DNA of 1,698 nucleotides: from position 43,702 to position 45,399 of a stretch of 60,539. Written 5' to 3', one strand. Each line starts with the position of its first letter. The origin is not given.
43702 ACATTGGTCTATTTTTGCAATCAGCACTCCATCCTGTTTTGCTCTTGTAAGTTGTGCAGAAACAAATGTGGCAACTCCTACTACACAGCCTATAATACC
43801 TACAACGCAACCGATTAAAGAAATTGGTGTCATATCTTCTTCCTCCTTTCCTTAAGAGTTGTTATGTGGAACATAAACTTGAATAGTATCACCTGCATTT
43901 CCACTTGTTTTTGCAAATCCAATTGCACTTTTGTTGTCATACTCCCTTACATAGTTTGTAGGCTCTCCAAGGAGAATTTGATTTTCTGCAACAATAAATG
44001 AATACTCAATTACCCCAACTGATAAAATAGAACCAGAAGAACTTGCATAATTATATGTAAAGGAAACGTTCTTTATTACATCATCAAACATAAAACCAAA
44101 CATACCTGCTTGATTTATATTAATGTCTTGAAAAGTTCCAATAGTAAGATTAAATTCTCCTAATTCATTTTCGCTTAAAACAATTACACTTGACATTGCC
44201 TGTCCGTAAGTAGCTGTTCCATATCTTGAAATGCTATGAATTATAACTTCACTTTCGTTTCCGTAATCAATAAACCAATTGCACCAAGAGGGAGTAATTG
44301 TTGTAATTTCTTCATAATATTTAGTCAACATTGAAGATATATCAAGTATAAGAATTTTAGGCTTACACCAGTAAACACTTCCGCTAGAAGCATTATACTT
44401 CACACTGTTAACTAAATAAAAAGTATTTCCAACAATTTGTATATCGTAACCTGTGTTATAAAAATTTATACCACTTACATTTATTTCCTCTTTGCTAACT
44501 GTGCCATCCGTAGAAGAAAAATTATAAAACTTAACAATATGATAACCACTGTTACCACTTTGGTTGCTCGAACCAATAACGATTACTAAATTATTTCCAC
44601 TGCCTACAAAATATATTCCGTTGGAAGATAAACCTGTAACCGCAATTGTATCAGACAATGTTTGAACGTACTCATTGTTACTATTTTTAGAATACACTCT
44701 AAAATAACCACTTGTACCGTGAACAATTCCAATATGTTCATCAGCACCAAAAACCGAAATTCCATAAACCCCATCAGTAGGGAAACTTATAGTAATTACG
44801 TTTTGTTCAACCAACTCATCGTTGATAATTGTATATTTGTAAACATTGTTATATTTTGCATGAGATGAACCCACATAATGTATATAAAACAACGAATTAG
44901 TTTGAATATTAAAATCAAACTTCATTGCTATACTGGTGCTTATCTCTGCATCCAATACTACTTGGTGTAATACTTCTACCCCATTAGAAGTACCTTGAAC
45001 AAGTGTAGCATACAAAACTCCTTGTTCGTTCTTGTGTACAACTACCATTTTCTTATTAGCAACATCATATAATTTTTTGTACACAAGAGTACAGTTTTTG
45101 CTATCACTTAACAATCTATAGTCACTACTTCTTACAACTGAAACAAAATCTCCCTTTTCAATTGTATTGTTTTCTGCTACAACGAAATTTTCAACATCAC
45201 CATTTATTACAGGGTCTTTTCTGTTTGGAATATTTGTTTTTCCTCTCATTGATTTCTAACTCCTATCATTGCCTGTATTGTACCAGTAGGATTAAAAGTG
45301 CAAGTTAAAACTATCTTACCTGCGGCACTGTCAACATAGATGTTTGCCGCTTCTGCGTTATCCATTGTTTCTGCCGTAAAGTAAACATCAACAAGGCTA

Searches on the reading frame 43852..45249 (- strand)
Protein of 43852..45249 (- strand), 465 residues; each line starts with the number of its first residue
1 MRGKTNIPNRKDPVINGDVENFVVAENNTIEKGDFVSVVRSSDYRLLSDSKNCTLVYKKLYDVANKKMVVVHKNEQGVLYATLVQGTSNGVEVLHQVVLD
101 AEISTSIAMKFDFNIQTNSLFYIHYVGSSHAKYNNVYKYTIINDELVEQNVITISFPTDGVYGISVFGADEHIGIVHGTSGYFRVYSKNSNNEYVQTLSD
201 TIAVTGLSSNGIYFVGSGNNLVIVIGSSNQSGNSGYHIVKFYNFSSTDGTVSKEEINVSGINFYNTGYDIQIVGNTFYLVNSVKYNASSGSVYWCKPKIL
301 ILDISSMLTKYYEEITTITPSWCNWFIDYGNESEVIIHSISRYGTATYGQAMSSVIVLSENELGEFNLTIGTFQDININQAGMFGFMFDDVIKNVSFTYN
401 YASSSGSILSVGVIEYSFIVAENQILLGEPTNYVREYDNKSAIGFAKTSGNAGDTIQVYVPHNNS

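Call 20: search_protein_families(library=pfam, proteins=[window:43852-45249:-], max_evalue=0.001)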
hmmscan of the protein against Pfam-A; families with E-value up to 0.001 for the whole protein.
window:43852-45249:- (465 aa): 0 families

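Call 57: find_related_loci(query=window:43852-45249:-, collection=genome_contigs, flank=3000)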
Query window:43852-45249:- (465 aa) in genome_contigs; peptide patterns used: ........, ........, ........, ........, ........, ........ (x = any residue, [..] = any of these).
81 stretches matched a pattern, but none encodes a relative of the query by tblastn (E <= 1e-3).
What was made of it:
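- On CodY operator (CodY box): The scan with the receptor-binding candidate found nothing (call 57).
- Tried and rejected: The genome scan with the receptor-binding candidate 43852-45249 found nothing (call 57).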
